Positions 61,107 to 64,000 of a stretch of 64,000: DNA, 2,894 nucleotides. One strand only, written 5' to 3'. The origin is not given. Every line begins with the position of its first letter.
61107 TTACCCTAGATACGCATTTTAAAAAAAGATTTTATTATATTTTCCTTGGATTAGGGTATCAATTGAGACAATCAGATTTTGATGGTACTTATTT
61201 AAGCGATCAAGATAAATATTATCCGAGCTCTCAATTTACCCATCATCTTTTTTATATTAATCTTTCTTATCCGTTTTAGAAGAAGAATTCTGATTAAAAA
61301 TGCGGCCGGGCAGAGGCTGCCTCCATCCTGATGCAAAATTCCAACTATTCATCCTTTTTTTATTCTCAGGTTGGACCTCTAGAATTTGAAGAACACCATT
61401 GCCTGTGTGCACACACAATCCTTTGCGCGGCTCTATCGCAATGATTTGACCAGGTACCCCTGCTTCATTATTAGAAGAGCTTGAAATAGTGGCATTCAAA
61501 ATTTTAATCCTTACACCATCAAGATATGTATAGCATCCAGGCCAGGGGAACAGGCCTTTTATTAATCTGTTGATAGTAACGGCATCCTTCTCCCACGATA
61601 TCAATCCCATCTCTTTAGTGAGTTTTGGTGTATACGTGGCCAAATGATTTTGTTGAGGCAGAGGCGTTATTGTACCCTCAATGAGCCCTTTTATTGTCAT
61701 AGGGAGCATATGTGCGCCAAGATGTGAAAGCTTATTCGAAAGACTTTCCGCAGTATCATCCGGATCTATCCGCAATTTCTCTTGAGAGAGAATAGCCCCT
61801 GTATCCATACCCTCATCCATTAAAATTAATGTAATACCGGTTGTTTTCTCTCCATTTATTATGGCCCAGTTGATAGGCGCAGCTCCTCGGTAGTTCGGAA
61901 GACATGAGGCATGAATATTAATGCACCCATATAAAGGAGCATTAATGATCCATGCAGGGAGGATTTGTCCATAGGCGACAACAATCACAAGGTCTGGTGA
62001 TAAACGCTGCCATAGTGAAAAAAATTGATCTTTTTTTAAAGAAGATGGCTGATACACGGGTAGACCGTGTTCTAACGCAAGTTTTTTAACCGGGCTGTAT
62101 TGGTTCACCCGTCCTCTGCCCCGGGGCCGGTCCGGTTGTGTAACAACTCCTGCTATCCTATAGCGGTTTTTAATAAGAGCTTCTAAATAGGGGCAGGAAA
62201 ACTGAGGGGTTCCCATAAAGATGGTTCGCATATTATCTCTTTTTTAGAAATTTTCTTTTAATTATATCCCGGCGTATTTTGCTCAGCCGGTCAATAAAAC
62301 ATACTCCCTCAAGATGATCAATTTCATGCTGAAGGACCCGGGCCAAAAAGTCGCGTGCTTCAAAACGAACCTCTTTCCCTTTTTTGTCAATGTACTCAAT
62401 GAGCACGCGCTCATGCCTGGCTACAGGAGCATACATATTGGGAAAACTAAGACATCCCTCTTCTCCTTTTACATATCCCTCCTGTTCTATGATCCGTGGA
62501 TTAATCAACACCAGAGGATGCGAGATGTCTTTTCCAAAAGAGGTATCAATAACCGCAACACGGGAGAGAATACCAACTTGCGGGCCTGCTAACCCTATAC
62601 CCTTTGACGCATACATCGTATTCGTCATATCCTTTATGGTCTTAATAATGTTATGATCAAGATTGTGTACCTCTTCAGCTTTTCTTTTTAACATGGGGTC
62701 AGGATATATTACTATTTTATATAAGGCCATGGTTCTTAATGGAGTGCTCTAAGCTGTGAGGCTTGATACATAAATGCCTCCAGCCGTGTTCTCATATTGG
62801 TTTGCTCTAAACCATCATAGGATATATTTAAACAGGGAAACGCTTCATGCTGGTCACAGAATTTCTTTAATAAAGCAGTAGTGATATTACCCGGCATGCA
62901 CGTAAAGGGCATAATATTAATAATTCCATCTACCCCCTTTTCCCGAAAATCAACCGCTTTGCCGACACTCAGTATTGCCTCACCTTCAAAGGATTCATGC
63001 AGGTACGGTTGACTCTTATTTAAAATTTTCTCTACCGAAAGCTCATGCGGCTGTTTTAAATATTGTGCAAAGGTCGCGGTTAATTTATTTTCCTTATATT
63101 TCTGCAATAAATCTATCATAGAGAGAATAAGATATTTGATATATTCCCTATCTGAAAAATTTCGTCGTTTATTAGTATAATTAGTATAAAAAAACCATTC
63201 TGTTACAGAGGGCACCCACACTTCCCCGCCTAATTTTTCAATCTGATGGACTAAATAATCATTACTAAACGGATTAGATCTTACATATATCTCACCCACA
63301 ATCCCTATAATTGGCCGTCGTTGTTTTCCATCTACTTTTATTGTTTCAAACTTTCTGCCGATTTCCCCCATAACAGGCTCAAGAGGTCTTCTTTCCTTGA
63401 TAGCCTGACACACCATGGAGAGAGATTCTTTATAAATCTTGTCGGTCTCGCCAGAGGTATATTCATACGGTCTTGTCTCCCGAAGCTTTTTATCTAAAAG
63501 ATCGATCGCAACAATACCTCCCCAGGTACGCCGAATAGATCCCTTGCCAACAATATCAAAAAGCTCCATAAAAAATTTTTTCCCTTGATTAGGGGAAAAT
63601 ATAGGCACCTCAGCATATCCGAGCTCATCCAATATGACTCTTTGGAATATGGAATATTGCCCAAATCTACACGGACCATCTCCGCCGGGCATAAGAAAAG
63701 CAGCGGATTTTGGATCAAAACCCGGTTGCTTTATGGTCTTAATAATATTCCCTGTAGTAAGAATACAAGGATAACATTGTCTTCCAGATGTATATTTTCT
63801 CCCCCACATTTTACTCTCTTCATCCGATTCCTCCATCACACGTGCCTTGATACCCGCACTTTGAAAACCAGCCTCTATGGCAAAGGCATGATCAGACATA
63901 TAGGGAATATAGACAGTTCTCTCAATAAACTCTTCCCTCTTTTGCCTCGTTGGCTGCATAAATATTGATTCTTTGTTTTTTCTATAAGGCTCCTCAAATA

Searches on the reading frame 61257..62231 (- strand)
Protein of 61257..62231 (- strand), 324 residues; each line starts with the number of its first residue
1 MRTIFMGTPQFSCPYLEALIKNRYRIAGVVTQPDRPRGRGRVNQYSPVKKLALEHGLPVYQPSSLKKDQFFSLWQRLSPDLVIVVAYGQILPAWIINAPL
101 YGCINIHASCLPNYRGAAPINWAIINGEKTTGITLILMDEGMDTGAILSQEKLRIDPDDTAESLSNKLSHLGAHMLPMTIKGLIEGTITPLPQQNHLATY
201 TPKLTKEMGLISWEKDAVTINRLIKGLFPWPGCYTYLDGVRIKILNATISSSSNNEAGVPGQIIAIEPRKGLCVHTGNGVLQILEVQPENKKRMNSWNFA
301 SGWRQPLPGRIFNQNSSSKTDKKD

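Call 13: search_protein_families(library=ncbifam, proteins=[window:61257-62231:-], max_evalue=0.01)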
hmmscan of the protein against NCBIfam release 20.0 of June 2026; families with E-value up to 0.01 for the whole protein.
window:61257-62231:- (324 aa): 7 families
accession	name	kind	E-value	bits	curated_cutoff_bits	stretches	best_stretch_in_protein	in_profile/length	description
TIGR00460.1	fmt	equivalog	7.8e-94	314.3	201.5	1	1-306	1-307/315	methionyl-tRNA formyltransferase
NF005998.1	PRK08125.1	equivalog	3.3e-56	191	777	1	2-300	2-293/649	bifunctional UDP-4-amino-4-deoxy-L-arabinose formyltransferase/UDP-glucuronic acid oxidase ArnA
NF005414.0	PRK06988.1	equivalog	4.4e-50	170.4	316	1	15-294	17-296/311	formyltransferase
TIGR00639.1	PurN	equivalog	1e-18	67.6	150.1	1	72-187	73-188/192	phosphoribosylglycinamide formyltransferase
NF004684.0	PRK06027.1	subfamily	7.2e-14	52.1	223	1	66-178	153-265/286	formyltetrahydrofolate deformylase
TIGR00655.1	PurU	equivalog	1.9e-12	47.4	285.95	1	72-174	154-256/280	formyltetrahydrofolate deformylase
NF005755.0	PRK07579.1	equivalog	1.7e-11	44.4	238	1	80-189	67-173/245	dTDP-4-amino-4,6-dideoxyglucose formyltransferase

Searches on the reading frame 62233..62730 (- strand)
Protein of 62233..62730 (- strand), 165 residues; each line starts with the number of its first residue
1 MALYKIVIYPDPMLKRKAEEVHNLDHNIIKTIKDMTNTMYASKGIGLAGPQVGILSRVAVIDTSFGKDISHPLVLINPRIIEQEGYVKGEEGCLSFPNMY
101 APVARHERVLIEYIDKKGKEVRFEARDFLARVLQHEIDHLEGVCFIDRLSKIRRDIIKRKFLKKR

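Call 13: search_protein_families(library=ncbifam, proteins=[window:62233-62730:-], max_evalue=0.01)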
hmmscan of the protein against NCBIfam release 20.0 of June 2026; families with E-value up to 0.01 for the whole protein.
window:62233-62730:- (165 aa): 6 families
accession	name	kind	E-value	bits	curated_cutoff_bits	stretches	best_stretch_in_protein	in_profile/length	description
TIGR00079.1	pept_deformyl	equivalog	6.2e-51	172.1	103.95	1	4-160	2-158/161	peptide deformylase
NF001159.1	PRK00150.1-3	subfamily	1e-49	168.3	125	1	4-160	3-161/167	peptide deformylase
NF009484.0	PRK12846.1-5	equivalog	2e-37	128.5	190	1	1-164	1-162/165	peptide deformylase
NF011189.0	PRK14595.1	equivalog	8.5e-29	100.4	232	1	1-155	1-152/162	peptide deformylase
NF009483.0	PRK12846.1-4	equivalog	2.8e-28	98.8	267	1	1-160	1-166/193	peptide deformylase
NF006670.0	PRK09218.1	equivalog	5.1e-23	81.6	162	1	7-143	5-134/136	peptide deformylase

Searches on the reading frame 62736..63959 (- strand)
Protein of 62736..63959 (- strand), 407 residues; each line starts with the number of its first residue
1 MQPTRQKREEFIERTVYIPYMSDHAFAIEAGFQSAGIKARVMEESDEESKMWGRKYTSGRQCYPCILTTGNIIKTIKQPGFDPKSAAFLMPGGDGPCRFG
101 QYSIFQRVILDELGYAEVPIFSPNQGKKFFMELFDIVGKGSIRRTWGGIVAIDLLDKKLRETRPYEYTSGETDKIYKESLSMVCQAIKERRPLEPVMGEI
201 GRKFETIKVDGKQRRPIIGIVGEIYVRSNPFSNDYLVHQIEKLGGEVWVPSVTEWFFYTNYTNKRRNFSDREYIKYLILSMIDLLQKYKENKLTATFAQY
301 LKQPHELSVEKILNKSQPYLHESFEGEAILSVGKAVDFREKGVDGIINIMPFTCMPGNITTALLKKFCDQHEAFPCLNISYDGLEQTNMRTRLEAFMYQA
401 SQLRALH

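Call 13: search_protein_families(library=ncbifam, proteins=[window:62736-63959:-], max_evalue=0.01)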
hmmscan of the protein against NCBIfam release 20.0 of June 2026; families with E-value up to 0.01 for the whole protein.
window:62736-63959:- (407 aa): 1 family
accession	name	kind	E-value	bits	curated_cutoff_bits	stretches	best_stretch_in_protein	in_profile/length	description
NF040772.1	double_cubane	equivalog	0.0049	16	350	1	339-397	310-369/372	double-cubane-cluster-containing anaerobic reductase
